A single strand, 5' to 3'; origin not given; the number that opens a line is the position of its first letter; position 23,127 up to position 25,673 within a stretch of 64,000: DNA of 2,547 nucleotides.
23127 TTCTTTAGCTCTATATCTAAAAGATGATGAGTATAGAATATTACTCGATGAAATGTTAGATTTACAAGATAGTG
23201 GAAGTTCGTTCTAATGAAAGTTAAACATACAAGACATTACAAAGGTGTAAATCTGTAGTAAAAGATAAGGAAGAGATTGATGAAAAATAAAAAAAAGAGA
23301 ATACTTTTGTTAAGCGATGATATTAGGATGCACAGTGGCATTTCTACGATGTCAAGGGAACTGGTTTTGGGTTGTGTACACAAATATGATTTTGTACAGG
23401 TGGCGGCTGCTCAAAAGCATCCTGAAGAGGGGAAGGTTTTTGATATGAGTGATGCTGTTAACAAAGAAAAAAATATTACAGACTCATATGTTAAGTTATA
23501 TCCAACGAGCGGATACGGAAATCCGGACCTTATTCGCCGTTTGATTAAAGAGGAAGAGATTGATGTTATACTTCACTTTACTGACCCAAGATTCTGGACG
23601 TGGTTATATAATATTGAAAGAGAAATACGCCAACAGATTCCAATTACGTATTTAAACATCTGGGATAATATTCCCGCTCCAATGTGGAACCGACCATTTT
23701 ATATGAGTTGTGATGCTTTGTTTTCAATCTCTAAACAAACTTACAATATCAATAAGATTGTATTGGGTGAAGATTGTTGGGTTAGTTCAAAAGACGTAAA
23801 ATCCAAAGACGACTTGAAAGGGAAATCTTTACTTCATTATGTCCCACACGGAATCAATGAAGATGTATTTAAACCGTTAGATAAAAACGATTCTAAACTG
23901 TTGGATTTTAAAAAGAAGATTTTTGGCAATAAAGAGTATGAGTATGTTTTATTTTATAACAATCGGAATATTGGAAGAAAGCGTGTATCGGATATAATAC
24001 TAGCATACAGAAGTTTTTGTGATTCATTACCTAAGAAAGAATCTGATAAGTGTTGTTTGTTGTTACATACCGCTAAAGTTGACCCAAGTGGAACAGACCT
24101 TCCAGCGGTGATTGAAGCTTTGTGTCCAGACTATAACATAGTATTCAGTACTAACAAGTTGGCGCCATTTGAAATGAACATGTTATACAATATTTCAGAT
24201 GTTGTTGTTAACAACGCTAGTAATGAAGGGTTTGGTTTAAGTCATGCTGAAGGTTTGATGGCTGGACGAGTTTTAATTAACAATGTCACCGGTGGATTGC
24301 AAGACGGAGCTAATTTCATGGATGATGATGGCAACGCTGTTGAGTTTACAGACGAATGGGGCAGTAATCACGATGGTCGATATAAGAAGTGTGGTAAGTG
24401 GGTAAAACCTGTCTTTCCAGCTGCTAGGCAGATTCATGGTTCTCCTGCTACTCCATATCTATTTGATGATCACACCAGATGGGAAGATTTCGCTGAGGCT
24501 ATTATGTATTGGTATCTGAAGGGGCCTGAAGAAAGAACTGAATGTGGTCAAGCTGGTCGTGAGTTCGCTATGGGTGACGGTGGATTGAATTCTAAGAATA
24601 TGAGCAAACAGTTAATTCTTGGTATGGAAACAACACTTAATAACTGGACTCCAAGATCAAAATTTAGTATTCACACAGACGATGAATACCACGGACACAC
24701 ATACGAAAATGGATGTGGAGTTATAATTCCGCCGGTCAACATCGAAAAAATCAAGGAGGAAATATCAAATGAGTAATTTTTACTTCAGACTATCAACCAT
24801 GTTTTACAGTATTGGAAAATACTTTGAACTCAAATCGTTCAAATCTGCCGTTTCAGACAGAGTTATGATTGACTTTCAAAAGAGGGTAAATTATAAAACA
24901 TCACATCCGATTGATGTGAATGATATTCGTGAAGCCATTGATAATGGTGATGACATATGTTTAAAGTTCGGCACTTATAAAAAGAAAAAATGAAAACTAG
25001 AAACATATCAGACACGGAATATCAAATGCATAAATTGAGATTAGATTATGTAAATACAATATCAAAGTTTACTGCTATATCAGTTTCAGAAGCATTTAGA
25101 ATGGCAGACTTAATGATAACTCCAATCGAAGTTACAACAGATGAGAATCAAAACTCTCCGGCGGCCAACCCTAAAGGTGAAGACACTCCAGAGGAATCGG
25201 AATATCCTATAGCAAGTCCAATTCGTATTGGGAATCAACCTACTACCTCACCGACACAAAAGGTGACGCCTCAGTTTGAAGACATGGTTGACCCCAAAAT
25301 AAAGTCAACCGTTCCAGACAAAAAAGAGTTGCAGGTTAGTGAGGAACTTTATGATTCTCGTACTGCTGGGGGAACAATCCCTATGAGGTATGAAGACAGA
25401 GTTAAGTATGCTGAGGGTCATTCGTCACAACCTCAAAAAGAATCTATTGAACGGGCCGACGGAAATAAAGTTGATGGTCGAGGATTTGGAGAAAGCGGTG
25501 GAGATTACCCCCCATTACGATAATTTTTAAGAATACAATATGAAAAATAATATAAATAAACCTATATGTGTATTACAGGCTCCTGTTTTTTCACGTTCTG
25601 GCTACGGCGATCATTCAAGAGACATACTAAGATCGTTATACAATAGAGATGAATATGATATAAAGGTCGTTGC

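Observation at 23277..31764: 8.5-kb glycosylation locus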

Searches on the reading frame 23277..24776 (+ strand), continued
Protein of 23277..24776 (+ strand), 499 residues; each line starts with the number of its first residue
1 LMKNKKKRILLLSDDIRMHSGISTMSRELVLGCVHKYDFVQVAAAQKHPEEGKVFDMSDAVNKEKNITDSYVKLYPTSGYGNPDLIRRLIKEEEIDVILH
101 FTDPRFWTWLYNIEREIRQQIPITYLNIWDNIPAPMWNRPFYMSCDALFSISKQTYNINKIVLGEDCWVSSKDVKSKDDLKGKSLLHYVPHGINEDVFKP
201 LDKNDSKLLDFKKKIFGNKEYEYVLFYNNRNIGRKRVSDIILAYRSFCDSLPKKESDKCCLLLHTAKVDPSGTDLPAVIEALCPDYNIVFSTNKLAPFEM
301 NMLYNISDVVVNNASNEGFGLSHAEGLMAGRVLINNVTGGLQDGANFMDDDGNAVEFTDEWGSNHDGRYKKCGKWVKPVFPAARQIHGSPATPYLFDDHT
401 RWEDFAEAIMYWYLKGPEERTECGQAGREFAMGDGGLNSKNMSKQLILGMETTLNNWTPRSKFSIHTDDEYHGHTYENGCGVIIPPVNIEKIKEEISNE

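Call 81: search_dna_similar(query=window:23307-24773:+, collection=phages, mode=protein, max_rows=40, max_evalue=0.000001)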
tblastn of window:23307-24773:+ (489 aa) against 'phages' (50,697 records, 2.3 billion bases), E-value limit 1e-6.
Records with a match: 7; places in all: 7; records where one place covers at least 80% of the query: 6.
Best place of each record, by identity: <60% 7.
By first word of the organism name: Flavobacterium 4; Microcystis 1; uncultured 1; Rhodothermus 1.
By host as written in the record: Flavobacterium sp. LMO8 4; Microcystis elabens 1; - 1; Rhodothermus marinus 1.
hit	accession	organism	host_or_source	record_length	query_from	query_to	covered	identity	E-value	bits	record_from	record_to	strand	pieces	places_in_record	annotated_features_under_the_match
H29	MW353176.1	Flavobacterium phage vB_FspM_immuto_3-5A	Flavobacterium sp. LMO8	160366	1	456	93%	46.9%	1e-133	432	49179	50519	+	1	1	glycosyltransferase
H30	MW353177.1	Flavobacterium phage vB_FspM_immuto_13-6C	Flavobacterium sp. LMO8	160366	1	456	93%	46.9%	1e-133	432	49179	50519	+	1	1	glycosyltransferase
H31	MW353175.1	Flavobacterium phage vB_FspM_immuto_2-6A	Flavobacterium sp. LMO8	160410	1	456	93%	46.9%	1e-133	432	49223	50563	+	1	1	glycosyltransferase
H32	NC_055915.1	Flavobacterium phage vB_FspM_immuto_2-6A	Flavobacterium sp. LMO8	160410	1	456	93%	46.9%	1e-133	432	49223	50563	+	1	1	glycosyltransferase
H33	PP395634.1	Microcystis phage Mel-JY01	Microcystis elabens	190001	1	455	89%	47.2%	1e-113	435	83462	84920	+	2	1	putative glycosyltransferases (x2)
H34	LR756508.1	uncultured phage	metagenomic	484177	1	422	86%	28.4%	2e-53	200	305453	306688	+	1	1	record has no annotation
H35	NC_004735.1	Rhodothermus phage RM378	Rhodothermus marinus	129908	69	438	76%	26.0%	8e-31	132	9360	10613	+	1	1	glycosyltransferase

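Call 82: get_annotated_region(hit=H35, flank=9000)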
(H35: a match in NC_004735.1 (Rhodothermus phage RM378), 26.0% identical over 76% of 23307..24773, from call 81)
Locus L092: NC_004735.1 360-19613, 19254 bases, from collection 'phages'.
description: Rhodothermus phage RM378, complete genome.
organism: Rhodothermus phage RM378 (NCBI taxid 148943)
taxonomy: Viruses; Duplodnaviria; Heunggongvirae; Uroviricota; Caudoviricetes
host: Rhodothermus marinus; source: -; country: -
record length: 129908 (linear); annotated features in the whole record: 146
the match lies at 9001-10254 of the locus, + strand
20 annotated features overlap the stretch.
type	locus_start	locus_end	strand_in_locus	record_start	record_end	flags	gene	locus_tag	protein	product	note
CDS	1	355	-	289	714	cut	-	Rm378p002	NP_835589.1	hypothetical protein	-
CDS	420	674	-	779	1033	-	-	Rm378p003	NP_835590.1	hypothetical protein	-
CDS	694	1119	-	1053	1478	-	-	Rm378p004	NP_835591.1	hypothetical protein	-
CDS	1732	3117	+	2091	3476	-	-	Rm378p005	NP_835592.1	hypothetical protein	-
CDS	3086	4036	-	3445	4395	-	-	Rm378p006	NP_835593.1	hypothetical protein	-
CDS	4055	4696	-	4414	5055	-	-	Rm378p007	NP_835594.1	hypothetical protein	-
CDS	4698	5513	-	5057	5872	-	-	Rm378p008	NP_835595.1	hypothetical protein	-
CDS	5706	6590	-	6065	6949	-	-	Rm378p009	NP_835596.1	hypothetical protein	-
CDS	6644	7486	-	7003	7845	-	-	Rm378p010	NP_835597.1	hypothetical protein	-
CDS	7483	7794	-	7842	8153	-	-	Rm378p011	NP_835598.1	hypothetical protein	-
CDS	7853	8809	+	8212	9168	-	-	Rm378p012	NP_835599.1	similar to DNA polymerase I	-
CDS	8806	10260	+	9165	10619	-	-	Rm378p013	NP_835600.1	glycosyltransferase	-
CDS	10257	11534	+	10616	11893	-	-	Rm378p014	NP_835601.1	hypothetical protein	-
CDS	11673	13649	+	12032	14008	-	-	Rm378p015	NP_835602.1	ribonucleotide reductase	-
CDS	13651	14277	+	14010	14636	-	-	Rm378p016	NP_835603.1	hypothetical protein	-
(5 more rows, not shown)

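Call 90: search_protein_families(library=ncbifam, max_evalue=0.001, proteins=[window:23280-24773:+])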
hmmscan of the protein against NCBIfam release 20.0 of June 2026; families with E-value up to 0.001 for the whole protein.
window:23280-24773:+ (498 aa): 1 family
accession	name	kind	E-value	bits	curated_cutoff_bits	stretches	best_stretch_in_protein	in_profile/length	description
NF041139.1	TreT_Thcocales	equivalog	0.00011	21.1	775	1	198-341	207-349/412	trehalose synthase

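Call 96: search_protein_families(library=pfam, max_evalue=0.05, proteins=[window:23280-24773:+, P0256])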
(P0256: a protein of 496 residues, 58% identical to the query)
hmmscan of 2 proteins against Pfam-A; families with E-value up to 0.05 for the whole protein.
window:23280-24773:+ (498 aa): 1 family
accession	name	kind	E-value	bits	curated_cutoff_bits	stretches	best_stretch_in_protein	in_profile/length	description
PF00534.26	Glycos_transf_1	-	5.2e-08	33.1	26.4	1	212-341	6-128/172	Glycosyl transferases group 1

P0256 (496 aa): 3 families
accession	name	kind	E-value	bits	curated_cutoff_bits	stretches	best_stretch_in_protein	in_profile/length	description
PF00534.26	Glycos_transf_1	-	2.9e-14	53.4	26.4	1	208-341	7-133/172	Glycosyl transferases group 1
PF13692.12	Glyco_trans_1_4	-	3.6e-09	37.5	27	1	283-339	61-115/142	Glycosyl transferases group 1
PF20706.3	GT4-conflict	-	5.9e-07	29.2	26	1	279-350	260-333/385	Family 4 Glycosyltransferase in conflict systems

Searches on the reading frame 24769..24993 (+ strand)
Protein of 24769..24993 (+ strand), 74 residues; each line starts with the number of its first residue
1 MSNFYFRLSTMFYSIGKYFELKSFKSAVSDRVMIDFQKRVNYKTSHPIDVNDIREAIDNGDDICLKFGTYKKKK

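Call 8: search_protein_families(library=pfam, max_evalue=0.001, proteins=[window:24769-24993:+])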
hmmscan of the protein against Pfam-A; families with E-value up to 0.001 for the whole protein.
window:24769-24993:+ (74 aa): 0 families

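Call 25: search_protein_families(library=pfam, max_evalue=5, proteins=[window:24769-24993:+])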
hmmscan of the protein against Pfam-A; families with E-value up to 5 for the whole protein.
window:24769-24993:+ (74 aa): 0 families

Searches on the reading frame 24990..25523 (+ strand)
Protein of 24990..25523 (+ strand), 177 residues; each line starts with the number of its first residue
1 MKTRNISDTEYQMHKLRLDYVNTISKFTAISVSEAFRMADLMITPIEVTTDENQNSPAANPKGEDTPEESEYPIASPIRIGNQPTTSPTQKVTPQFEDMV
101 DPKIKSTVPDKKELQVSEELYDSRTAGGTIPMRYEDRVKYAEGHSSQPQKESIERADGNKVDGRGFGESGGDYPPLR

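Call 5: search_protein_families(library=pfam, max_evalue=0.01, proteins=[window:24990-25523:+])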
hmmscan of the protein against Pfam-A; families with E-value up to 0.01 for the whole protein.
window:24990-25523:+ (177 aa): 0 families

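Call 7: search_protein_families(library=phrogs, max_evalue=0.001, proteins=[window:24990-25523:+])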
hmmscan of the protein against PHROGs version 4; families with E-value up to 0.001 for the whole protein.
window:24990-25523:+ (177 aa): 0 families

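Call 25: search_protein_families(library=pfam, max_evalue=5, proteins=[window:24990-25523:+])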
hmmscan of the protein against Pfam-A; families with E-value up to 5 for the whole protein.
window:24990-25523:+ (177 aa): 0 families
